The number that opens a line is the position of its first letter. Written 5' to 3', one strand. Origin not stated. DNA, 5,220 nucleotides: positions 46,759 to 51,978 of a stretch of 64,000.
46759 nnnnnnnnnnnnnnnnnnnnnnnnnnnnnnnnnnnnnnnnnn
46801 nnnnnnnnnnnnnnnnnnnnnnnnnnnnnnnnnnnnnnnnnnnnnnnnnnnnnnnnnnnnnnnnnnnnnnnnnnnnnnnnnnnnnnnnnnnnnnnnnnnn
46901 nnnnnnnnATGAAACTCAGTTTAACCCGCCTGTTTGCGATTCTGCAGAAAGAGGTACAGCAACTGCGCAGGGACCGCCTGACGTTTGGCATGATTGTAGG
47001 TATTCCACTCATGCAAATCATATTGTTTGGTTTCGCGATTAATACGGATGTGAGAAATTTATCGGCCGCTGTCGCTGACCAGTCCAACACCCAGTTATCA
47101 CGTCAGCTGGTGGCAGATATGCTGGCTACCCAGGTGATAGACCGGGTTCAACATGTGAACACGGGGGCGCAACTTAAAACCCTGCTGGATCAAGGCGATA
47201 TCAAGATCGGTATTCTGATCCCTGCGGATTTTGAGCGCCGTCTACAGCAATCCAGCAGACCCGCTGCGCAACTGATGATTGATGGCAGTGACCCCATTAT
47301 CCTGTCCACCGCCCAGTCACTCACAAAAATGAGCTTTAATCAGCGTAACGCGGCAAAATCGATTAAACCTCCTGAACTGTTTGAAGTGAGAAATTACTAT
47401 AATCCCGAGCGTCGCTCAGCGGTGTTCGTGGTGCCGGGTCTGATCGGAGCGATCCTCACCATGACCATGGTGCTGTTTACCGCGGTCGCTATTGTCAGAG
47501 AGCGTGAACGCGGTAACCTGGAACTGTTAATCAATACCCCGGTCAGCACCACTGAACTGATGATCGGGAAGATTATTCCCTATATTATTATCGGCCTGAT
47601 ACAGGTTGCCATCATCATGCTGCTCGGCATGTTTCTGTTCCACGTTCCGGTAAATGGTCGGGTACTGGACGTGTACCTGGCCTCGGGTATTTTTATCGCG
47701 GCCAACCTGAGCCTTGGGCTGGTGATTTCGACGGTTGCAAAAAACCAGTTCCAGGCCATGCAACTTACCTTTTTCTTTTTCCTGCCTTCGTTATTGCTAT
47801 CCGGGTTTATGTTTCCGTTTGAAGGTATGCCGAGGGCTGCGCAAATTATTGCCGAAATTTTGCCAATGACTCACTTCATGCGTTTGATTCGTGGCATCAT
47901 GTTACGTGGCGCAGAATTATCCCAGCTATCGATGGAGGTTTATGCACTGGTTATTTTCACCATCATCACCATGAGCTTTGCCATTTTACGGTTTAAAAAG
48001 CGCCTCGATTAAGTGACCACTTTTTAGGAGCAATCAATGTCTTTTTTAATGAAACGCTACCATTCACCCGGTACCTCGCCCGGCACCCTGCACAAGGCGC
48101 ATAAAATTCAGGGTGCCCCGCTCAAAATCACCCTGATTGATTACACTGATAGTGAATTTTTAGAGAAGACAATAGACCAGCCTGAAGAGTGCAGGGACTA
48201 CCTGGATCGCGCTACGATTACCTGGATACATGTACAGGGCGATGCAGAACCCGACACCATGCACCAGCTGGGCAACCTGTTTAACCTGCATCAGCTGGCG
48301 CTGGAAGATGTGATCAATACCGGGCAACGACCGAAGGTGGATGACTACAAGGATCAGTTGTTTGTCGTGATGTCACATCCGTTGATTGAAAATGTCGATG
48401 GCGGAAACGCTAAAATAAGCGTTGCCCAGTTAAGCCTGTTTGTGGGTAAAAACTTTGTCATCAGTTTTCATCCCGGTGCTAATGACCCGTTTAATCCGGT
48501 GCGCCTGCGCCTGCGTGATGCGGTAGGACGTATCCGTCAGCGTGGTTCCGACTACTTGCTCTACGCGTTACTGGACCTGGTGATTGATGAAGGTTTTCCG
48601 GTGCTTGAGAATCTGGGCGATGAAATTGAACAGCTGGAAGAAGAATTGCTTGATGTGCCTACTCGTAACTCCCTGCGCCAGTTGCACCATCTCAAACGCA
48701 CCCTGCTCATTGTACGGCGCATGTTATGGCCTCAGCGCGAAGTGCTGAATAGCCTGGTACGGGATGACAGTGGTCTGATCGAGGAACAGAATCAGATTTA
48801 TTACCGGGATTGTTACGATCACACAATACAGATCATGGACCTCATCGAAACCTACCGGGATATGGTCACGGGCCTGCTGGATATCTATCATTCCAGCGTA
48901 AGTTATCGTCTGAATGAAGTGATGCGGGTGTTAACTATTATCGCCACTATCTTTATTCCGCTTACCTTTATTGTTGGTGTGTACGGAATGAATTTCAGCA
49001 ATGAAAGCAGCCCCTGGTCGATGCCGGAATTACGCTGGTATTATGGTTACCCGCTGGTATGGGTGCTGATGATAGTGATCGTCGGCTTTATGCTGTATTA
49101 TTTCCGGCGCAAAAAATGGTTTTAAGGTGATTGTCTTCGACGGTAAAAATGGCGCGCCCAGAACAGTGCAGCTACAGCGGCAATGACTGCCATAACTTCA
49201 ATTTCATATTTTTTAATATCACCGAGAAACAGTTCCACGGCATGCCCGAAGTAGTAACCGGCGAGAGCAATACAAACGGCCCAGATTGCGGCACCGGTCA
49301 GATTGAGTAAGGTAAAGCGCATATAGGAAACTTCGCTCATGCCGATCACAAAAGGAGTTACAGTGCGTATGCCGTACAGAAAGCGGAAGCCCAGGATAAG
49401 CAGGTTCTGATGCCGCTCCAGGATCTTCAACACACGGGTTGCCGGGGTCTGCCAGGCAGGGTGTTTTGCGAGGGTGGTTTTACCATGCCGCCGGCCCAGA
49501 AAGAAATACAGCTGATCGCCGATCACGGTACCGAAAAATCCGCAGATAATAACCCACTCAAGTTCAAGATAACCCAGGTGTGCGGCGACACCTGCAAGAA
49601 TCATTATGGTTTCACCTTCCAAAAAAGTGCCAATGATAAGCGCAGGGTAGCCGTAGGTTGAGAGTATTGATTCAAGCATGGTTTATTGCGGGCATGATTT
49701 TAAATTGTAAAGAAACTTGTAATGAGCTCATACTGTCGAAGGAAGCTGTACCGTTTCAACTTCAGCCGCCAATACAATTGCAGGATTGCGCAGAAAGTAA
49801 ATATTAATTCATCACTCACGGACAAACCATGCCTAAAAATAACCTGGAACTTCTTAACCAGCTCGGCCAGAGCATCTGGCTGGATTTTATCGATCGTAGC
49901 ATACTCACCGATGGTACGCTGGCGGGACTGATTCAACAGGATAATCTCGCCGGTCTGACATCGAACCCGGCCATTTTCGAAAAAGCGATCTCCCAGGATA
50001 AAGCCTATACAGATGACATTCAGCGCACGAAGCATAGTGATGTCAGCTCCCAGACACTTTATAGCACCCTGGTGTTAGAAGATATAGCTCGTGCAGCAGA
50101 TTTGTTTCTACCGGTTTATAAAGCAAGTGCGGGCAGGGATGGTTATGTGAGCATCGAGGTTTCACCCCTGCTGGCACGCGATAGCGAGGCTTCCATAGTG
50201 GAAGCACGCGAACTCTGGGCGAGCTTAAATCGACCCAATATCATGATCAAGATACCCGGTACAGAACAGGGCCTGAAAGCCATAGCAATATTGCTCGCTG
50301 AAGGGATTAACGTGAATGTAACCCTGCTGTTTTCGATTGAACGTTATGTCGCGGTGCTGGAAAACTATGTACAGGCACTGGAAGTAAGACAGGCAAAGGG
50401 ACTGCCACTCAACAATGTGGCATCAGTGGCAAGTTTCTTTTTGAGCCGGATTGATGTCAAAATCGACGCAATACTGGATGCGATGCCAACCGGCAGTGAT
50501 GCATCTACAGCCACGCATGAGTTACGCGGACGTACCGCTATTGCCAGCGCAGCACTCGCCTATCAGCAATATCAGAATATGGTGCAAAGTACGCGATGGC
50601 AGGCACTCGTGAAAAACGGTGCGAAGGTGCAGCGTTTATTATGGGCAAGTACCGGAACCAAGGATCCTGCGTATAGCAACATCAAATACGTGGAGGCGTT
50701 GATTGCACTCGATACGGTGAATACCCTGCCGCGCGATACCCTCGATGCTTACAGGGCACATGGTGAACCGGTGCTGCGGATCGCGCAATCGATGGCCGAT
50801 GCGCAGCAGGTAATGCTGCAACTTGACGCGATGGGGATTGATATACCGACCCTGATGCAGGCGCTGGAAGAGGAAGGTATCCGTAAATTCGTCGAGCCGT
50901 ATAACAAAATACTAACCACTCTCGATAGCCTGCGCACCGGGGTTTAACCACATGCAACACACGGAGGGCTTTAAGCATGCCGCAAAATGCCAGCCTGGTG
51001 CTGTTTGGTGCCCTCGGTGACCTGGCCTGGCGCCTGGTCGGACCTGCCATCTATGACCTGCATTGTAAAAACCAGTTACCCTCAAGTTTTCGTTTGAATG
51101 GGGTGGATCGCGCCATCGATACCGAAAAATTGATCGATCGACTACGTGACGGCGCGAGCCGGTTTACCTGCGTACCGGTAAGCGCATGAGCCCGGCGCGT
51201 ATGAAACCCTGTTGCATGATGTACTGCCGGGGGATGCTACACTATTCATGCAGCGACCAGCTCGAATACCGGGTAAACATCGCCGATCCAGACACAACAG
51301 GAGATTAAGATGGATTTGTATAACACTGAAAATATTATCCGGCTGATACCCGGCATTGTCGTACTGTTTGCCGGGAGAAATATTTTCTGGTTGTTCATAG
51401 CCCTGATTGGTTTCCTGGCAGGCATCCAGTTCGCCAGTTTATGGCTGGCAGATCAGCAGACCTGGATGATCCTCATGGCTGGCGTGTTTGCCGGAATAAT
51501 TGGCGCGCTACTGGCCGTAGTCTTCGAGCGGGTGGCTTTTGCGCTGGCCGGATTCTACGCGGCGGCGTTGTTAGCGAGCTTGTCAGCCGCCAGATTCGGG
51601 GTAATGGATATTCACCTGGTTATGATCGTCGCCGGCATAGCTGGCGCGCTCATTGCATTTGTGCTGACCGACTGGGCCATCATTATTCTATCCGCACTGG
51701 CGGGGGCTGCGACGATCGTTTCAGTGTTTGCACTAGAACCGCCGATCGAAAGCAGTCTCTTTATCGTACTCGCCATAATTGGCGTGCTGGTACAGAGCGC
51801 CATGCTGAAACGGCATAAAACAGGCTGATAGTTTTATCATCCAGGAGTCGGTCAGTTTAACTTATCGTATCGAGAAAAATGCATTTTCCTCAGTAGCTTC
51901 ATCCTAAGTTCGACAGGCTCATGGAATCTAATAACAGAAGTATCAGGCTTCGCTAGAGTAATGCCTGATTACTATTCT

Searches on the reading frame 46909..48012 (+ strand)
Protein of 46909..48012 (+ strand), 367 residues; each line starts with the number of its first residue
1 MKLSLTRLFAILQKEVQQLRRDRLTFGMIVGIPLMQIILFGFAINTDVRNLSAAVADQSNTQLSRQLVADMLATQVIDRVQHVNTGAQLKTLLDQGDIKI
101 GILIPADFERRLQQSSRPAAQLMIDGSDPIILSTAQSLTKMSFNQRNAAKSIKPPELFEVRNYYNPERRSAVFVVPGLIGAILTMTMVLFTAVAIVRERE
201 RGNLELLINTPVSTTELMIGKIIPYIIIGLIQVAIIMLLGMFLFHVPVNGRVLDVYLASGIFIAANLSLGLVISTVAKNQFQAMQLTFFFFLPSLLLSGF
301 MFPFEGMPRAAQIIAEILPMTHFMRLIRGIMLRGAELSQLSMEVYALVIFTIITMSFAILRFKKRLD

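Call 76: search_protein_families(library=pfam, proteins=[window:46909-48012:+], max_evalue=0.00001)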
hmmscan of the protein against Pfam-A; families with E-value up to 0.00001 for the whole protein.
window:46909-48012:+ (367 aa): 4 families
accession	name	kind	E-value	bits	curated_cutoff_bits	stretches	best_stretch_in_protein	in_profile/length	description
PF12698.13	ABC2_membrane_3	-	1.6e-50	172.6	31.6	1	28-360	6-347/347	ABC-2 family transporter protein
PF01061.29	ABC2_membrane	-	2.8e-33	115.7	26.9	1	172-332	48-211/211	ABC-2 type transporter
PF12679.13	ABC2_membrane_2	-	5.5e-19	68.9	27.2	1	10-365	2-281/283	ABC-2 family transporter protein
PF12730.13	ABC2_membrane_4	-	4.4e-09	37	27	1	180-293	57-178/179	ABC-2 family transporter protein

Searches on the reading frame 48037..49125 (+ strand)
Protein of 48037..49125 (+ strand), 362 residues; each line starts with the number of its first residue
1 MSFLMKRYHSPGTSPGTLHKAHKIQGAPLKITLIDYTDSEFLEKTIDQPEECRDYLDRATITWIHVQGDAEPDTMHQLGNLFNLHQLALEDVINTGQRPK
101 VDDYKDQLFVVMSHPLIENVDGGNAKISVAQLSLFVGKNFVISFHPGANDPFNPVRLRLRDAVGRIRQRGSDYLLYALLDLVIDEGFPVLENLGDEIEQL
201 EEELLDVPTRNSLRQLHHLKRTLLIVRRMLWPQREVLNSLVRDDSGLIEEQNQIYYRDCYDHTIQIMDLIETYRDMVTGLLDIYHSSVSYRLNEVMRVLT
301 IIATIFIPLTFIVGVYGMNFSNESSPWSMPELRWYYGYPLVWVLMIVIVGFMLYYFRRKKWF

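Call 76: search_protein_families(library=pfam, proteins=[window:48037-49125:+], max_evalue=0.00001)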
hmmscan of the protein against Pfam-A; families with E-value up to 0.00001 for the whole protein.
window:48037-49125:+ (362 aa): 1 family
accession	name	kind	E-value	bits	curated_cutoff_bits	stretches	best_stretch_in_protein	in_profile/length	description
PF01544.23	CorA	-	7.2e-76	255.7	27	1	60-358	3-292/292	CorA-like Mg2+ transporter protein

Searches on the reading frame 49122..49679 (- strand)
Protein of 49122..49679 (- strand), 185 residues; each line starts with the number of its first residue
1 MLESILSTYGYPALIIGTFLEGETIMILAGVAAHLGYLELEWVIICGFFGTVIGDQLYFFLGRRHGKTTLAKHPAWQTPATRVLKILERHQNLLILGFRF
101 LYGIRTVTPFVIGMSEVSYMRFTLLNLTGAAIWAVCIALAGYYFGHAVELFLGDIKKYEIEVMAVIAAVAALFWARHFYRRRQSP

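Call 76: search_protein_families(library=pfam, proteins=[window:49122-49679:-], max_evalue=0.00001)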
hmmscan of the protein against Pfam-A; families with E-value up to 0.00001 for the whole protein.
window:49122-49679:- (185 aa): 1 family
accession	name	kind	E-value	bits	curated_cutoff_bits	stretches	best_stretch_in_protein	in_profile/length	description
PF09335.16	VTT_dom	-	5.2e-16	59.7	33.9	1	22-142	3-122/123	VTT domain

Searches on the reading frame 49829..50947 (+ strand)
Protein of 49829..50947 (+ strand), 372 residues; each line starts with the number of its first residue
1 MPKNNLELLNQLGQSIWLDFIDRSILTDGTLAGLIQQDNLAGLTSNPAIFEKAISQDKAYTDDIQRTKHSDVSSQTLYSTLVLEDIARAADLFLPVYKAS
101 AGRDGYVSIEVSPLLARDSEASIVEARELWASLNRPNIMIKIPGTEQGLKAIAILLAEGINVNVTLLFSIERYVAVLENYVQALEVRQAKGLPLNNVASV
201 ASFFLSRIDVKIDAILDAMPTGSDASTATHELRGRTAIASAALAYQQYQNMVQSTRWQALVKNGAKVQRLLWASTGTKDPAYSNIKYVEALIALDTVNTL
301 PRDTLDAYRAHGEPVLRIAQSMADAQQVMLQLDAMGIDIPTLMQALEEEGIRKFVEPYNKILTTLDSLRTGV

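Call 76: search_protein_families(library=pfam, proteins=[window:49829-50947:+], max_evalue=0.00001)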
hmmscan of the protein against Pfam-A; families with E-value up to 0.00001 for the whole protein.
window:49829-50947:+ (372 aa): 1 family
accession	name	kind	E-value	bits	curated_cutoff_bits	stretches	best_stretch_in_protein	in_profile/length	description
PF00923.25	TAL_FSA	-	1.4e-78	264.6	27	1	16-364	1-284/285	Transaldolase/Fructose-6-phosphate aldolase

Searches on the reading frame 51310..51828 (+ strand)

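Call 76: search_protein_families(library=pfam, proteins=[window:51310-51828:+], max_evalue=0.00001)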
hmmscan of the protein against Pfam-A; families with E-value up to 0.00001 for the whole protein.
window:51310-51828:+ (172 aa): 1 family
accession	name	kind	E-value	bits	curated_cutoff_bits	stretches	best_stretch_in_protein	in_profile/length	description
PF13886.12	TM7S3_TM198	-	3.9e-06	27.1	29.2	1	10-137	3-145/199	TM7S3/TM198-like domain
